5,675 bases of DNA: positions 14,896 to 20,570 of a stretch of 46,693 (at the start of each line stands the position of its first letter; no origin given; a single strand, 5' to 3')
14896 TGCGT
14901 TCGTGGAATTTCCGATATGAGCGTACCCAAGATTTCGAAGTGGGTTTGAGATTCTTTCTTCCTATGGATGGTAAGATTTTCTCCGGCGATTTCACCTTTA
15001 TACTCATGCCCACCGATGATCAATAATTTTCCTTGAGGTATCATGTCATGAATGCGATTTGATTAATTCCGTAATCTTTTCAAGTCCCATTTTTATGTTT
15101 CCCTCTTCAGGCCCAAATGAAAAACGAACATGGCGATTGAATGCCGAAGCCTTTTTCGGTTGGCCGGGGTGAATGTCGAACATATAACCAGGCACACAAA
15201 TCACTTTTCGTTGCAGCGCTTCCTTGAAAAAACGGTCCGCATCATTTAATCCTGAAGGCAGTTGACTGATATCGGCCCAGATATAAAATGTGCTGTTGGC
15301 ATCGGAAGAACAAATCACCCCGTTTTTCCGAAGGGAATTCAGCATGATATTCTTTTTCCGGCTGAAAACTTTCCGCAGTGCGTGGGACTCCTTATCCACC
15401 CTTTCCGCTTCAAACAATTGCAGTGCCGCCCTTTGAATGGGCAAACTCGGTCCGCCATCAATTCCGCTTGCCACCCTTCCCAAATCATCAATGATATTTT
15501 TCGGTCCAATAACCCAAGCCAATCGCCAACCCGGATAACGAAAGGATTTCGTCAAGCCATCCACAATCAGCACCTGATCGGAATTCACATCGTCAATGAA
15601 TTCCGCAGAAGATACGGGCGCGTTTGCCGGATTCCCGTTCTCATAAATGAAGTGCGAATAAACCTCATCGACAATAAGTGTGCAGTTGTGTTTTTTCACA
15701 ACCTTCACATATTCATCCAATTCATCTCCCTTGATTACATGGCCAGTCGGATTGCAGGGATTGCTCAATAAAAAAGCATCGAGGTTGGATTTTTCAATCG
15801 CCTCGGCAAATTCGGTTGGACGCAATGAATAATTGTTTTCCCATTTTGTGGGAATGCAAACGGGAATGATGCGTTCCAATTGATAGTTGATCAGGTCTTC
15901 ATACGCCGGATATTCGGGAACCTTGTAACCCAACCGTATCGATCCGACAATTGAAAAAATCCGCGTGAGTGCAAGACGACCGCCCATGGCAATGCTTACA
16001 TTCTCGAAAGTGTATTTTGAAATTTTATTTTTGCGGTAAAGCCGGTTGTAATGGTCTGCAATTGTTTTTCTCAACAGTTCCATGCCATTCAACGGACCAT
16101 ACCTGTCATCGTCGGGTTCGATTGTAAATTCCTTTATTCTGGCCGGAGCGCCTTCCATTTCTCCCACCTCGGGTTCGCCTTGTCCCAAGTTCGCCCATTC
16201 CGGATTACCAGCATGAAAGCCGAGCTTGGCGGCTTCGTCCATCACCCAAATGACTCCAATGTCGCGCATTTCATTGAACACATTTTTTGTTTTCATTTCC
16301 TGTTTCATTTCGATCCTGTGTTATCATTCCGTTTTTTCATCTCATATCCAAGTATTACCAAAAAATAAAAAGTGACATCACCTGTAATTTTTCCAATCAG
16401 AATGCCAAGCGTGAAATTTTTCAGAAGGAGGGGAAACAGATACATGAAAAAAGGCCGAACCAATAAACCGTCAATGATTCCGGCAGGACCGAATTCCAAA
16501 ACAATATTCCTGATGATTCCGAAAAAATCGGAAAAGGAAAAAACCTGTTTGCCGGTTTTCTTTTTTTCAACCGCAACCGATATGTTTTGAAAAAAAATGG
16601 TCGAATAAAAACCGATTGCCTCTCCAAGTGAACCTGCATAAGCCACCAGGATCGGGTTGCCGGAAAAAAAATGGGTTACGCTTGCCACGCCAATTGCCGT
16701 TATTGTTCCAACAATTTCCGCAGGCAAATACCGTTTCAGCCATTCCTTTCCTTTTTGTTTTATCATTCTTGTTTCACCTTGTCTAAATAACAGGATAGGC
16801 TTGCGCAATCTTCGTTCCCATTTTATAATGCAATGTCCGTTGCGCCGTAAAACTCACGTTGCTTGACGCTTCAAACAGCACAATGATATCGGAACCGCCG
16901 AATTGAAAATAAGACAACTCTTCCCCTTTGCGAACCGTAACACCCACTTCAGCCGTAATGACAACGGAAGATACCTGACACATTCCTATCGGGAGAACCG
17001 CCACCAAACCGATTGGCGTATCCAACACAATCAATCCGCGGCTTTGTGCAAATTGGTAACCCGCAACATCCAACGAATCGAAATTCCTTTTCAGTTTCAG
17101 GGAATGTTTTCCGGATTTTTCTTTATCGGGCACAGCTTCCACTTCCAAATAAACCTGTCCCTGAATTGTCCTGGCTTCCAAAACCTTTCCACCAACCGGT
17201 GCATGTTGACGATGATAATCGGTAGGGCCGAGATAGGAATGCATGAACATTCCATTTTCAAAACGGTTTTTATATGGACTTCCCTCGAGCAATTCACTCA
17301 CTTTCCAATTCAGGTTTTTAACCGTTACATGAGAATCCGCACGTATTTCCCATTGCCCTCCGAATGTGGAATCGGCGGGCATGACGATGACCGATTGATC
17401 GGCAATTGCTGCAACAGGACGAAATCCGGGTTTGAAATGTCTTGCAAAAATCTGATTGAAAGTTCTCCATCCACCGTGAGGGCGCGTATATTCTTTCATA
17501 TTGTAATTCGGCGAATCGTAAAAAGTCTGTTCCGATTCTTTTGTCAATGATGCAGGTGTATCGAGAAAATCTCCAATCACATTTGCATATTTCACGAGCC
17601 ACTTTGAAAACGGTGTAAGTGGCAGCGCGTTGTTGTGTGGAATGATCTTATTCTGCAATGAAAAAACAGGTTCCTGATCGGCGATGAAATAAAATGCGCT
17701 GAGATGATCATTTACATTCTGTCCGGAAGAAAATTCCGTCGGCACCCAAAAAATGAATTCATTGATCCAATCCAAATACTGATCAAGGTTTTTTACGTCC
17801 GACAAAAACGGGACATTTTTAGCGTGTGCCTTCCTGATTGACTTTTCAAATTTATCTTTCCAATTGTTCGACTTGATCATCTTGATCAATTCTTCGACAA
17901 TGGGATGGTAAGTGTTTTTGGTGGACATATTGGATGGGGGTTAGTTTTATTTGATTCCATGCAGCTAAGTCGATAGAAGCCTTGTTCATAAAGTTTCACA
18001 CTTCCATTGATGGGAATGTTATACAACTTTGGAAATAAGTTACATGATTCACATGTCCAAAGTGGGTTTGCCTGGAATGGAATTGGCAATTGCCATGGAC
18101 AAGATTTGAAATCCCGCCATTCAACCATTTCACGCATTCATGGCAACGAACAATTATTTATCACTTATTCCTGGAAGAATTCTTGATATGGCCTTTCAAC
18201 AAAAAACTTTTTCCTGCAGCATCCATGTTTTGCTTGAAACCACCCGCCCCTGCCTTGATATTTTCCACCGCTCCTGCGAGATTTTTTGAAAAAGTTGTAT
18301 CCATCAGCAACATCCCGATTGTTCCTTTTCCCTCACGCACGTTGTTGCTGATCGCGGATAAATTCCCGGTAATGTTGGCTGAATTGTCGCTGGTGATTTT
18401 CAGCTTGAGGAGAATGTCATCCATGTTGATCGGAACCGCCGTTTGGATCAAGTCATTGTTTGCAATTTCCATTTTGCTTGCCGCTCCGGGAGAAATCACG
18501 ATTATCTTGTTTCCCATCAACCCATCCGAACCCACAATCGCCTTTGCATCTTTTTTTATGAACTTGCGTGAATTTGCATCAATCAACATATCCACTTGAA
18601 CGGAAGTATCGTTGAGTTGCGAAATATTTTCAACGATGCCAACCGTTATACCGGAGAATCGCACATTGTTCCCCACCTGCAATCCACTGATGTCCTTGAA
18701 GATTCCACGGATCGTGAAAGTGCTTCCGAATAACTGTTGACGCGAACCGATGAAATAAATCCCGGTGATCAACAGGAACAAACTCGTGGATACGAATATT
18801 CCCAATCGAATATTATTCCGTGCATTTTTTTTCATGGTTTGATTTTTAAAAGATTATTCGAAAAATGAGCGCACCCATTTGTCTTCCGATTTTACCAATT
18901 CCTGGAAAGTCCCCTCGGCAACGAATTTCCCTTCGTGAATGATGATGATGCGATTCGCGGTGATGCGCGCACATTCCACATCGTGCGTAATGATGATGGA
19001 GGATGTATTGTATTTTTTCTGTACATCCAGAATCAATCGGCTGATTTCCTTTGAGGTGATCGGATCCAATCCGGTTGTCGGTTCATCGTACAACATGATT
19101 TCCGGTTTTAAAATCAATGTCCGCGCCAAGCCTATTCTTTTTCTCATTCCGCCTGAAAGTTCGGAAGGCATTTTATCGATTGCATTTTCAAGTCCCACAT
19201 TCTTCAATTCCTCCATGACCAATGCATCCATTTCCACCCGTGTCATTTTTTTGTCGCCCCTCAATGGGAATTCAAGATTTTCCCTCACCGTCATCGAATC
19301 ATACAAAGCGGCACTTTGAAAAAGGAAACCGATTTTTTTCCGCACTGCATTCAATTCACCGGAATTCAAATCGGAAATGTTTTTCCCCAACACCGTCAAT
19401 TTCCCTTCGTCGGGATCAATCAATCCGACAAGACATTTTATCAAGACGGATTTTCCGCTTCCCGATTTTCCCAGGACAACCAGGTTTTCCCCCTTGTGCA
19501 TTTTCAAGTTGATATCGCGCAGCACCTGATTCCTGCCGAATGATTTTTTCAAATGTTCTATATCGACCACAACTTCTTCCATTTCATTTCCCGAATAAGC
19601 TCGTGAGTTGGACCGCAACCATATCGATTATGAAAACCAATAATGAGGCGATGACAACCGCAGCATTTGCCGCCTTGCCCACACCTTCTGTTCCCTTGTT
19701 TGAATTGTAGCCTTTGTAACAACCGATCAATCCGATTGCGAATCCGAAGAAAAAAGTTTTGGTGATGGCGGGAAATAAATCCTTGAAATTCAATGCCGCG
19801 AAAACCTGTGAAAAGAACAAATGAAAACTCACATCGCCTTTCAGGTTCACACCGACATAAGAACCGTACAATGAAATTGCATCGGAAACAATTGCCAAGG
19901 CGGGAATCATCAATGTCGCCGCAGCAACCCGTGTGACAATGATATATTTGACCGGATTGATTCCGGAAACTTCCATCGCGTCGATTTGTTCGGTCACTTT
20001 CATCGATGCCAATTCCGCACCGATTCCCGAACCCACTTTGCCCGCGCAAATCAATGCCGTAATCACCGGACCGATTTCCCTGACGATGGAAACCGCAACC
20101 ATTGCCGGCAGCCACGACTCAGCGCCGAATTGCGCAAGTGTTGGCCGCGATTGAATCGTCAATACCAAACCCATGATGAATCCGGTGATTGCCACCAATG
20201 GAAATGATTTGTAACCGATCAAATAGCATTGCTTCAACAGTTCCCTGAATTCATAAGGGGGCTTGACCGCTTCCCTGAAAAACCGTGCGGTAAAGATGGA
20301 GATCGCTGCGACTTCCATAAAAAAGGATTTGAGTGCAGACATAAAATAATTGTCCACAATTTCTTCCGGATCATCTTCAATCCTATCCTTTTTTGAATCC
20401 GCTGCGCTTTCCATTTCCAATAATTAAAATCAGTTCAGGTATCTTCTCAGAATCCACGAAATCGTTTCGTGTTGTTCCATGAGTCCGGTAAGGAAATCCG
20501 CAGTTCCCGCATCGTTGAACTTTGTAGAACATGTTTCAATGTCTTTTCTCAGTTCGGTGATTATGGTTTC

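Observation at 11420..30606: A 21-residue coiled-coil repeat family links one hybrid kinase to two kinase-less DHp proteins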

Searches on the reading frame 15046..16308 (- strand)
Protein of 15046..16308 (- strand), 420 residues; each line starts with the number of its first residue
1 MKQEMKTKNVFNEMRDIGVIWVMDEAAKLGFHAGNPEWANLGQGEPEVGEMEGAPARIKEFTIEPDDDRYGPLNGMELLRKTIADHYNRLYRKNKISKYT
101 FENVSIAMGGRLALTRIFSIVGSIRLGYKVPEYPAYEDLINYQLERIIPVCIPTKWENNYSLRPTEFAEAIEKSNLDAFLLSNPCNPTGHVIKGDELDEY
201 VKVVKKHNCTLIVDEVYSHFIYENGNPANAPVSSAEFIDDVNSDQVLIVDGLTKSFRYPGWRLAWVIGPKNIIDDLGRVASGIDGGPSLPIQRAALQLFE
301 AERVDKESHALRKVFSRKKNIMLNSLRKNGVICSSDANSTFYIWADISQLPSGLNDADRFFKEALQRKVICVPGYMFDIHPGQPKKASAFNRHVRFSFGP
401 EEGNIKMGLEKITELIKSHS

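Call 37: search_protein_families(library=pfam, proteins=[window:15046-16308:-], max_evalue=0.001)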
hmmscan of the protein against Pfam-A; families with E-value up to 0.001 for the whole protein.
window:15046-16308:- (420 aa): 1 family
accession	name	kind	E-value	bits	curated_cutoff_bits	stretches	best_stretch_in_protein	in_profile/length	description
PF00155.27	Aminotran_1_2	-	8.2e-39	134.2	19.7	1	37-412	2-361/361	Aminotransferase class I and II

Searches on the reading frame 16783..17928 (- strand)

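Call 37: search_protein_families(library=pfam, proteins=[window:16783-17928:-], max_evalue=0.001)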
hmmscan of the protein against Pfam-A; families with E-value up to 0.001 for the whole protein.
window:16783-17928:- (381 aa): 1 family
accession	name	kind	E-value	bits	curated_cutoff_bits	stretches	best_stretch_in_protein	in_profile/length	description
PF02666.20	PS_Dcarbxylase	-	1.3e-45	156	22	1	157-375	1-197/198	Phosphatidylserine decarboxylase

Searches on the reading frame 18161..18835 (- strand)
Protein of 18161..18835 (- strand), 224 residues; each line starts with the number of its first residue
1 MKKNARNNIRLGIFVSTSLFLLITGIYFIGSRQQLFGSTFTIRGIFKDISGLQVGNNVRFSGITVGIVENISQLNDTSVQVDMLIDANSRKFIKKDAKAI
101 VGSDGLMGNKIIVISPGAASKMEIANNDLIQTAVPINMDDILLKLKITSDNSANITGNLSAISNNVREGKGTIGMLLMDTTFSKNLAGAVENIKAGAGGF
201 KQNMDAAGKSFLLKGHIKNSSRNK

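Call 37: search_protein_families(library=pfam, proteins=[window:18161-18835:-], max_evalue=0.001)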
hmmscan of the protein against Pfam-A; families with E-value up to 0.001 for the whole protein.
window:18161-18835:- (224 aa): 1 family
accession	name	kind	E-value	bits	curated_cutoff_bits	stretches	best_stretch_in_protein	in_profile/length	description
PF02470.25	MlaD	-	4.3e-16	59.4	25.1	1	41-117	4-81/81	MlaD protein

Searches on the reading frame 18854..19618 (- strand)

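Call 37: search_protein_families(library=pfam, proteins=[window:18854-19618:-], max_evalue=0.001)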
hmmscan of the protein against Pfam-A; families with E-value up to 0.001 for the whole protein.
window:18854-19618:- (254 aa): 4 families
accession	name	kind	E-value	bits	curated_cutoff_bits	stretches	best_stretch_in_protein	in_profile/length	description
PF00005.33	ABC_tran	-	2.6e-34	119.2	25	1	33-182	1-137/137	ABC transporter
PF13304.12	AAA_21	-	3e-06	27.9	27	0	47-78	3-36/304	AAA domain, putative AbiEii toxin, Type IV TA system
PF20703.3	nSTAND1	-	8e-05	22.9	27.1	1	26-62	16-52/379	Novel STAND NTPase 1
PF25201.1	nSTAND6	-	0.00013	22.5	27.7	1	27-64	2-39/148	Novel STAND NTPase 6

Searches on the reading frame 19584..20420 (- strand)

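Call 37: search_protein_families(library=pfam, proteins=[window:19584-20420:-], max_evalue=0.001)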
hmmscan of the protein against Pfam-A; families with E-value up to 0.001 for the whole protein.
window:19584-20420:- (278 aa): 1 family
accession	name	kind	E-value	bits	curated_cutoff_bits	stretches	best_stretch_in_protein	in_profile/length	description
PF02405.21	MlaE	-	3.5e-75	252.7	22.5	1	62-271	2-211/212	Permease MlaE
